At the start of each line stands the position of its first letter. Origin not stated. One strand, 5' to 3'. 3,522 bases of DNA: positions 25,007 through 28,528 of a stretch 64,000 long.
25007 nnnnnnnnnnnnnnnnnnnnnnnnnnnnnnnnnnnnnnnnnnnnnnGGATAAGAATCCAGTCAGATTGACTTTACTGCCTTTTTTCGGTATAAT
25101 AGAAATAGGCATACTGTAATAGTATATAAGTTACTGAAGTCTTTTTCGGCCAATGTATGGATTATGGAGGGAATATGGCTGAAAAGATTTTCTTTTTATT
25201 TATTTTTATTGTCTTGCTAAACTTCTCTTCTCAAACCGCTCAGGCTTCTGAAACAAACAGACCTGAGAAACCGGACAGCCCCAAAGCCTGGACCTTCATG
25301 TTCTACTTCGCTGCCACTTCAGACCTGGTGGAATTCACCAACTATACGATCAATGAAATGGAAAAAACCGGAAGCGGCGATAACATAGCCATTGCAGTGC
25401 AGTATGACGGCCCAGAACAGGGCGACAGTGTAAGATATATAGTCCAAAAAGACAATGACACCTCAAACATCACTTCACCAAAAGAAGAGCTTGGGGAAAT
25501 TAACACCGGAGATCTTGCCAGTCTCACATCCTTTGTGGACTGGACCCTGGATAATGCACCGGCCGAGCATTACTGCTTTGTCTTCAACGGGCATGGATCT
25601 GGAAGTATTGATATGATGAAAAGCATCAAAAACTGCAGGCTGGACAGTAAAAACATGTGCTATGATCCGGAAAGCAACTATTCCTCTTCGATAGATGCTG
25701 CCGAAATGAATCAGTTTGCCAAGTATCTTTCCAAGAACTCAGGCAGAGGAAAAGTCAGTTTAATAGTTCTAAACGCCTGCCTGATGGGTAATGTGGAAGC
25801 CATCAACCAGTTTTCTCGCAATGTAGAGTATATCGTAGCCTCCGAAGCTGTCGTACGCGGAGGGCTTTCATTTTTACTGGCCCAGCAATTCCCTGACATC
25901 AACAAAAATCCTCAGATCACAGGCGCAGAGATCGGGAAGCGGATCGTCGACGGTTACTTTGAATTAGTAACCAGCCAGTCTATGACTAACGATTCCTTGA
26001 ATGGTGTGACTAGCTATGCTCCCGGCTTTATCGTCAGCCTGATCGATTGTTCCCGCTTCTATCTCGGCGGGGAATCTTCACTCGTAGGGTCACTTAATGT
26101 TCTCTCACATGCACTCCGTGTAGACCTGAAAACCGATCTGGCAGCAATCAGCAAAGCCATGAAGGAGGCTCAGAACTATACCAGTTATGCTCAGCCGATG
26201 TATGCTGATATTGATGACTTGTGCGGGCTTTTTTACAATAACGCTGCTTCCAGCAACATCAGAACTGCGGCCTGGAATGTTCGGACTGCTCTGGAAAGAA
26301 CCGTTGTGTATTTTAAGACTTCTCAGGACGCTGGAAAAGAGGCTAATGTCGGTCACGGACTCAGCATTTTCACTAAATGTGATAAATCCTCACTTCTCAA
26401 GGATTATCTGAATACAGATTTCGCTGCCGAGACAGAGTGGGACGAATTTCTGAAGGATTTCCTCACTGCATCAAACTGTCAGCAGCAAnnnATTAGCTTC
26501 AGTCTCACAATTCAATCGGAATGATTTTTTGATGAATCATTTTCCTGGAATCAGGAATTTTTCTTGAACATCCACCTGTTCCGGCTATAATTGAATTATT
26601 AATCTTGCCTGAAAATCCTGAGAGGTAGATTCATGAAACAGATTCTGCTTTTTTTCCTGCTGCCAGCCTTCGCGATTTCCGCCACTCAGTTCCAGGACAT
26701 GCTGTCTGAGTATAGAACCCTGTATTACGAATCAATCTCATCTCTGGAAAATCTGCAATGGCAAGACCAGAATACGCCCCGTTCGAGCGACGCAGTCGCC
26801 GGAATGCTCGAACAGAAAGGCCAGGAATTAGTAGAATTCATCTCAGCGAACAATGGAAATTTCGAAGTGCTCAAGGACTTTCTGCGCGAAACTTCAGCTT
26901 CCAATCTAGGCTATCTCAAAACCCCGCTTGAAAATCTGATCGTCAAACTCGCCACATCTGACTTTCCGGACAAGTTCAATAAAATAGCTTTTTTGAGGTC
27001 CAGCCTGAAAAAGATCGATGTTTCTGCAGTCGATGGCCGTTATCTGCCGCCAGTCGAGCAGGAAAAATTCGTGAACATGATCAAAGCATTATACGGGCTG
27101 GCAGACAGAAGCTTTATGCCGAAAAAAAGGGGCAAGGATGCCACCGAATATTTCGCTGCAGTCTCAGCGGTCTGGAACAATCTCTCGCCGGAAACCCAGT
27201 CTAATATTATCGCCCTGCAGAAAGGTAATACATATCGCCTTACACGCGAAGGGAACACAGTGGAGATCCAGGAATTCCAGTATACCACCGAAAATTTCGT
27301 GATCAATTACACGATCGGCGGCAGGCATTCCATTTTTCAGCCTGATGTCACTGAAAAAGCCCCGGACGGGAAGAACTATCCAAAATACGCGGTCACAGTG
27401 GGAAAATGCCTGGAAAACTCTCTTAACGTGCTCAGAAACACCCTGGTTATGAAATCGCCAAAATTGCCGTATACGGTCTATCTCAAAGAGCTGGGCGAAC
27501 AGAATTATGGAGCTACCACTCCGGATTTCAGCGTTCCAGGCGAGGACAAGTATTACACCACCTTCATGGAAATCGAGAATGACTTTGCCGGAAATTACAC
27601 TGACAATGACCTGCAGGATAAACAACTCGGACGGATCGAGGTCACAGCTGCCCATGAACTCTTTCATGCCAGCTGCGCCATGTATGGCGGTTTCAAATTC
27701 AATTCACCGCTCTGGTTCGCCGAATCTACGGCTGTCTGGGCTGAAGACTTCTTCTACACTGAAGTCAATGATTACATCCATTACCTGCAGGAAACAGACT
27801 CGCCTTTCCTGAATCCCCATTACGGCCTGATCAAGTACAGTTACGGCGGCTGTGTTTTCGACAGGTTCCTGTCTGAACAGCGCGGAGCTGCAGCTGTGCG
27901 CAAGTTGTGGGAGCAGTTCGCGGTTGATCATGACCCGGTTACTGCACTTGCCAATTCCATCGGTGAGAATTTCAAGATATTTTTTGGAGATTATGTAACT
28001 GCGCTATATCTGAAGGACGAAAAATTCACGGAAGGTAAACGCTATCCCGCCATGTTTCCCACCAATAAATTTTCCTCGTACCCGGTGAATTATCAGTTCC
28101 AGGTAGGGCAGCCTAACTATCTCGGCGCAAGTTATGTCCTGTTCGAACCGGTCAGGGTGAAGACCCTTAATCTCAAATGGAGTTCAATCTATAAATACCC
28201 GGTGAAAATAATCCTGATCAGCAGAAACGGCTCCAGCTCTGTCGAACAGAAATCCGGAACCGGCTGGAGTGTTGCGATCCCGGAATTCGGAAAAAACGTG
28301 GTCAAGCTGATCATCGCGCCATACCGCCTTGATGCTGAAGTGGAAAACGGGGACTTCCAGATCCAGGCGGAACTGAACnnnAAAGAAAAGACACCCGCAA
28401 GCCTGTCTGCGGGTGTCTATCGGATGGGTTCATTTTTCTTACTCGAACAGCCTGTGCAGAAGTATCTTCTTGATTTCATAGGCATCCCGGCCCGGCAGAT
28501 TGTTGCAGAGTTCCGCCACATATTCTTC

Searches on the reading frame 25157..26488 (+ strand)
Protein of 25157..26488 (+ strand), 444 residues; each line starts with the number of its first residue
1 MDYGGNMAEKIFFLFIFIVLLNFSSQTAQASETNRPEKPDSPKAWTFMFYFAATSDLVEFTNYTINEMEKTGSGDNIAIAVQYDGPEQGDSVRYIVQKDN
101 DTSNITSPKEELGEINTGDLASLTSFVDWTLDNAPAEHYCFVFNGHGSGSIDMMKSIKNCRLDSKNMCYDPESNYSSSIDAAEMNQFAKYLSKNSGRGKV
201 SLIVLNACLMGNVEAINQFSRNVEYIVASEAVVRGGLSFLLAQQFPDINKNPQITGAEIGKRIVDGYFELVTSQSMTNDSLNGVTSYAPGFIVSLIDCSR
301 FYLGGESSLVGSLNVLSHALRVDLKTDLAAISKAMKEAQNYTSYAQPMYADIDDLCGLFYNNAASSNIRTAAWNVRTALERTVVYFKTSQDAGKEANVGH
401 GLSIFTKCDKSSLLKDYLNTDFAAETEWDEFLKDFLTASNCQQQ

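Call 11: search_protein_families(library=pfam, proteins=[window:25157-26488:+], max_evalue=0.01)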
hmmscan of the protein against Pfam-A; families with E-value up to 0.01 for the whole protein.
window:25157-26488:+ (444 aa): 1 family
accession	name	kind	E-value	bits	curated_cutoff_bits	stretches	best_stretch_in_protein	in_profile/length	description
PF03415.19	Peptidase_C11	-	4.4e-30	105.9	25.8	1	50-434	2-358/359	Clostripain family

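Call 12: search_protein_families(library=ncbifam, proteins=[window:25157-26488:+], max_evalue=0.01)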
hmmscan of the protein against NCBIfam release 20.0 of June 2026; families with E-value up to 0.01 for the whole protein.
window:25157-26488:+ (444 aa): 1 family
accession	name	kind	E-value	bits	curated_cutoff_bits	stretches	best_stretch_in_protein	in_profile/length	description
TIGR02806.2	clostrip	equivalog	1.9e-11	43.5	550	1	113-235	89-209/472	clostripain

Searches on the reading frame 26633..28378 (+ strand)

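Call 11: search_protein_families(library=pfam, proteins=[window:26633-28378:+], max_evalue=0.01)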
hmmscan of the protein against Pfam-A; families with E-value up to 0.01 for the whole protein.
window:26633-28378:+ (582 aa): 1 family
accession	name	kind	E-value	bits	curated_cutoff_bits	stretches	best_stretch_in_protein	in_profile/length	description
PF19527.4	DUF6055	-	0.0015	18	27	1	337-445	130-245/417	Family of unknown function (DUF6055)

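Call 12: search_protein_families(library=ncbifam, proteins=[window:26633-28378:+], max_evalue=0.01)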
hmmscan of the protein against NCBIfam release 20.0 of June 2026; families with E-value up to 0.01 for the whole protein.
window:26633-28378:+ (582 aa): 1 family
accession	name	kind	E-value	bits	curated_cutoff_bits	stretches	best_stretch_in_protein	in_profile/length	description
NF045524.1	MXAN_6640_HExxH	subfamily_domain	6.5e-38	131.1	140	1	280-483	59-267/290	MXAN_6640 family putative metalloprotease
